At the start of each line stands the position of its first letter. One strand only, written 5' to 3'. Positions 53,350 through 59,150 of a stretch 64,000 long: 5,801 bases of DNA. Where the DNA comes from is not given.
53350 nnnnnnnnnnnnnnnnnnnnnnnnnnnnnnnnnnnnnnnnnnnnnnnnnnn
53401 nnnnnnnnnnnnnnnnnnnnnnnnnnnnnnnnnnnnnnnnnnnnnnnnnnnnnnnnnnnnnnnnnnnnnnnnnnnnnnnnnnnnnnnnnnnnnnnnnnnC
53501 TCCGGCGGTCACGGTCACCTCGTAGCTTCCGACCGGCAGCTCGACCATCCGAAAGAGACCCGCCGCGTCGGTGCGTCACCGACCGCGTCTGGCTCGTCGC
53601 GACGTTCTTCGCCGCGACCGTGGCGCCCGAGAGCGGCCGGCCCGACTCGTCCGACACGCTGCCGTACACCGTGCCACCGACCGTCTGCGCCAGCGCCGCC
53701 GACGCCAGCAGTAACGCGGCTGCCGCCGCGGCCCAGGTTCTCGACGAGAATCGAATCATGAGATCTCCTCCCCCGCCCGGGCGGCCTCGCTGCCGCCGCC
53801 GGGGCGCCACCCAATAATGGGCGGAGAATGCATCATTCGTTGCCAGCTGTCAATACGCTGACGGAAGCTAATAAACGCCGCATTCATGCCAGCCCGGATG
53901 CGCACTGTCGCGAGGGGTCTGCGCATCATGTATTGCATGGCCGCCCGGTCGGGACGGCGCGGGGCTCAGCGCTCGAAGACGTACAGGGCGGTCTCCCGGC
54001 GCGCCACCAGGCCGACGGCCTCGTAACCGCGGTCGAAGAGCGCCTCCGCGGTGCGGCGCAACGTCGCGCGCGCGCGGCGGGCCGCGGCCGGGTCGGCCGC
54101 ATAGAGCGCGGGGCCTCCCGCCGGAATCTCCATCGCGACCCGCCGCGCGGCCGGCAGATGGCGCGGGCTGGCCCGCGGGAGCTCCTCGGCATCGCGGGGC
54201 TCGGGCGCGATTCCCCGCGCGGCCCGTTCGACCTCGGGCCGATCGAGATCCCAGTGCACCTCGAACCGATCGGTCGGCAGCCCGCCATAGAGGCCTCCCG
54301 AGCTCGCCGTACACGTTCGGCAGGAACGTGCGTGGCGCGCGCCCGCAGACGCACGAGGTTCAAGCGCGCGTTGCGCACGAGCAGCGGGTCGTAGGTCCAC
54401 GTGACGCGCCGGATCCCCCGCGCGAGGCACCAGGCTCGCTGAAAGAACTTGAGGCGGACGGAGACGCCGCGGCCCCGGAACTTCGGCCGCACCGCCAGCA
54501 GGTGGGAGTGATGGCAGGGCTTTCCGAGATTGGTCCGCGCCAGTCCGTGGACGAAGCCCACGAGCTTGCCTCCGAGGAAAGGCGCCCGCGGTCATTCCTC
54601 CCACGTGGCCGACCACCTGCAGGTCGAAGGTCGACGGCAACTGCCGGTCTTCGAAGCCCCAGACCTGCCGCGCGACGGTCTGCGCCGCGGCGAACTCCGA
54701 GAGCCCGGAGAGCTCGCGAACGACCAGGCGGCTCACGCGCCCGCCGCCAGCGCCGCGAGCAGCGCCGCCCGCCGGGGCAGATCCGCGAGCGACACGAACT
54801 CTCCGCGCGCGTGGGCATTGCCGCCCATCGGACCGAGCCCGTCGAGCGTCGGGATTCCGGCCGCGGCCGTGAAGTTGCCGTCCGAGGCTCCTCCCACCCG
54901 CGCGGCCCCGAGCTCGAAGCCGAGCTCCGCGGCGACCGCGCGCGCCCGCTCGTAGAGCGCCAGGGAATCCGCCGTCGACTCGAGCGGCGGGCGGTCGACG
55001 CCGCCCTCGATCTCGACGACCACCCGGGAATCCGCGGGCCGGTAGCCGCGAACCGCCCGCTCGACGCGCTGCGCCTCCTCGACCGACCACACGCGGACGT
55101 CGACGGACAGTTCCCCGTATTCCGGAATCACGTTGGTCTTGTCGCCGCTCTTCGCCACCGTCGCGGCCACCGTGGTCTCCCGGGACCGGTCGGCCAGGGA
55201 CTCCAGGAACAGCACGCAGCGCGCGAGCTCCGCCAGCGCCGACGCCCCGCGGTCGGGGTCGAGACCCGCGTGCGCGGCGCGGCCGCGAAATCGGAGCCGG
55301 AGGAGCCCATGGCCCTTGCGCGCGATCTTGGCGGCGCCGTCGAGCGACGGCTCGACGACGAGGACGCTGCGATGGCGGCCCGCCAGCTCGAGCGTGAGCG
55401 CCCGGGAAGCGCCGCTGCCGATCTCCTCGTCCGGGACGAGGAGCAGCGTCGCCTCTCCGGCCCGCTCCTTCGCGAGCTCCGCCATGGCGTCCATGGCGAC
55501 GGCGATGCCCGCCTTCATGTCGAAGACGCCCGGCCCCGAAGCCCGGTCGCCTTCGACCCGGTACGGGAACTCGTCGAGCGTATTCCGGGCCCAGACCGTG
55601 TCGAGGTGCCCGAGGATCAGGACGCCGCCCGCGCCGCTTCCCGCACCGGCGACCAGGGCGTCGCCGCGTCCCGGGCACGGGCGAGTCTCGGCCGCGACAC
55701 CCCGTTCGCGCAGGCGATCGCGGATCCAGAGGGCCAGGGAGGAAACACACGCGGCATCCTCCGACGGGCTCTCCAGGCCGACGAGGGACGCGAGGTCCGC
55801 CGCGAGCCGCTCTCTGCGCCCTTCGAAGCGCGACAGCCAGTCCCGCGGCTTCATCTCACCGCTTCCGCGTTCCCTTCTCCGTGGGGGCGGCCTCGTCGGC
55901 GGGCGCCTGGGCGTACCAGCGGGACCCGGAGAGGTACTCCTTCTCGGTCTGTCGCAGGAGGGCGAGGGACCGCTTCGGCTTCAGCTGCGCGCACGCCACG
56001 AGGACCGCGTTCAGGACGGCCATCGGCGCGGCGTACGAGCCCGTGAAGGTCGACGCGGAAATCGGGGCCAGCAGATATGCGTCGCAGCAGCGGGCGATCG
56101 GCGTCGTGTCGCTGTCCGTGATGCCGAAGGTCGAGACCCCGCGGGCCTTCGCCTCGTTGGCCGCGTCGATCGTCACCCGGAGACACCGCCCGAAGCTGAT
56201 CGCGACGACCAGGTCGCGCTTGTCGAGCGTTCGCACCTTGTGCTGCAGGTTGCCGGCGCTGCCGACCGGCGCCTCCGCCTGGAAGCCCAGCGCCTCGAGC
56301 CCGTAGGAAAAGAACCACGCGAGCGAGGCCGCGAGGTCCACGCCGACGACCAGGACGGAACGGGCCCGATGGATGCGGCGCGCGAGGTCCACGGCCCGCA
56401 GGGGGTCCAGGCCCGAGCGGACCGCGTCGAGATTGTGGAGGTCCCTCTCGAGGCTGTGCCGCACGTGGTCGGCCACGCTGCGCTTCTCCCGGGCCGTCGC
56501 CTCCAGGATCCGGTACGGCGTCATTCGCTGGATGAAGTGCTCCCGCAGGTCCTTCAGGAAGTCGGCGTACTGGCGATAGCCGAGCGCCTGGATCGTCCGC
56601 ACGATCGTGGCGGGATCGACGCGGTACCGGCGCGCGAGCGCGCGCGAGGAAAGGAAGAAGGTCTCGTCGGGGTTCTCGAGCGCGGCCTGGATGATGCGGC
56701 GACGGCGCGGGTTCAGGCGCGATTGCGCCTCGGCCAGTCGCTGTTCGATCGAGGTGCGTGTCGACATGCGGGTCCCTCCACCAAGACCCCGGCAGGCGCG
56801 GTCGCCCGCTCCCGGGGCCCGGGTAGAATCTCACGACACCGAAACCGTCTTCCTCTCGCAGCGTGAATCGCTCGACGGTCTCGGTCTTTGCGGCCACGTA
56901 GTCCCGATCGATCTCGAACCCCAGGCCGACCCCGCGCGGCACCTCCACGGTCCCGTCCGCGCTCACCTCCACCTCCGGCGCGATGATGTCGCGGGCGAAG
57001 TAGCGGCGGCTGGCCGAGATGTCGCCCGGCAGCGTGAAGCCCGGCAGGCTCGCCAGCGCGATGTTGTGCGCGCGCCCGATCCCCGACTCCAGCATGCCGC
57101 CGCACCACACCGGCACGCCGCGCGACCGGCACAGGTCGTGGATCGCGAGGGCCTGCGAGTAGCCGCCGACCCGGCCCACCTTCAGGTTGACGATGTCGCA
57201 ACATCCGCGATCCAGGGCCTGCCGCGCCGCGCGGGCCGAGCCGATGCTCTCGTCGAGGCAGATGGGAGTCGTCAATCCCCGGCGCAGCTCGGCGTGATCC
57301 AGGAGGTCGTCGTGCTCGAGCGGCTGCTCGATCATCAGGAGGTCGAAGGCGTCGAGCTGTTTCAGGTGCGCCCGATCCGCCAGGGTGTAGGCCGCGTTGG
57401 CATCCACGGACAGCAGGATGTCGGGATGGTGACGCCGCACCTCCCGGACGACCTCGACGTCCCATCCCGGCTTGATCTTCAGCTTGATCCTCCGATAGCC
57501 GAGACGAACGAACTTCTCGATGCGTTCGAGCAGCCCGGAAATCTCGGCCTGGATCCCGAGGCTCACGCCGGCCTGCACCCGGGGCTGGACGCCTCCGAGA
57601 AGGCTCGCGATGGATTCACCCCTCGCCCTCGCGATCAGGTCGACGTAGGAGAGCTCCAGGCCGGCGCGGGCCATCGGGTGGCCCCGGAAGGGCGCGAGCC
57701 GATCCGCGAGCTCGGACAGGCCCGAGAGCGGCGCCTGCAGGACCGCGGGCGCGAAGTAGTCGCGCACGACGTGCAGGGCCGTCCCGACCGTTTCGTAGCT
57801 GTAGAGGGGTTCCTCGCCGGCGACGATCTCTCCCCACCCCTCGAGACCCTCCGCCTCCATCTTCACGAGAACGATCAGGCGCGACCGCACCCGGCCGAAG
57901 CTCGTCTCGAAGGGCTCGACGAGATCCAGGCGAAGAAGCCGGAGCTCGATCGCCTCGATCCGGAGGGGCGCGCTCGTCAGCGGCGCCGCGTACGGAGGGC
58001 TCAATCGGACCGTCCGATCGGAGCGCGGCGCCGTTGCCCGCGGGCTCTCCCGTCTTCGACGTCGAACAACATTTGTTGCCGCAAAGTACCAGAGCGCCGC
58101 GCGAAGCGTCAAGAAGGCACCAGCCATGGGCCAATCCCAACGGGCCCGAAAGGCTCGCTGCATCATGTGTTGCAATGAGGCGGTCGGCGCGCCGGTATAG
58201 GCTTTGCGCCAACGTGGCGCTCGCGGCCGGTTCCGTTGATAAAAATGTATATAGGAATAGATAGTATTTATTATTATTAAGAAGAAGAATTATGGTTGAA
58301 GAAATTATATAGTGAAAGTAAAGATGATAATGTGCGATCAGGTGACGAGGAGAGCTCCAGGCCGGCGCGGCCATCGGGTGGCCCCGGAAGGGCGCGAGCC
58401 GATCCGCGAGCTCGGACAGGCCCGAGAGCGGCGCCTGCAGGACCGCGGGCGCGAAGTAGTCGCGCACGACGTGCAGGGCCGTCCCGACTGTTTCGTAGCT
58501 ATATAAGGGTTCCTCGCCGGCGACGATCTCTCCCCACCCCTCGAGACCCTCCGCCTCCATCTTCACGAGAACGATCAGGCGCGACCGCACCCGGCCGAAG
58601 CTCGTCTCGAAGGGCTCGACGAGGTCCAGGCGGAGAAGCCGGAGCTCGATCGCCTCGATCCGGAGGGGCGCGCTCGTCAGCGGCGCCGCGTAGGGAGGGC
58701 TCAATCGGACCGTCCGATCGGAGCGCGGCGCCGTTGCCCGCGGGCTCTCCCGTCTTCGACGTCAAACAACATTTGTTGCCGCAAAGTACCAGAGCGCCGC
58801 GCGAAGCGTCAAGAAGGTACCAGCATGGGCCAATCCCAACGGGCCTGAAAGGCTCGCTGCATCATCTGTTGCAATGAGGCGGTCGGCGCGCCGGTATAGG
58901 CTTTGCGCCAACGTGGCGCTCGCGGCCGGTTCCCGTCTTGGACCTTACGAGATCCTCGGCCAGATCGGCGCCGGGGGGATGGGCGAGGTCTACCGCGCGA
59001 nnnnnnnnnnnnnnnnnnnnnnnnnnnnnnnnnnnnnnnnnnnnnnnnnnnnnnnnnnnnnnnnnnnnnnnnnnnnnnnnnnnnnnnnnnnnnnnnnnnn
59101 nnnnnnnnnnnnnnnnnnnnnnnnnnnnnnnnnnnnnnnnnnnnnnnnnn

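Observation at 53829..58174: Same 16-bp palindrome occurs as a pair ~93-94 bp apart in both promoters of the locus: a putative RpiR operator with looping geometry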

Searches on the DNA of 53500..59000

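Call 58: search_rna_families(source=window, start=53500, end=59000, threshold=evalue, max_evalue=1)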
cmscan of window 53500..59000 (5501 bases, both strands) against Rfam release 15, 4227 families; matches with E-value up to 1: 0.
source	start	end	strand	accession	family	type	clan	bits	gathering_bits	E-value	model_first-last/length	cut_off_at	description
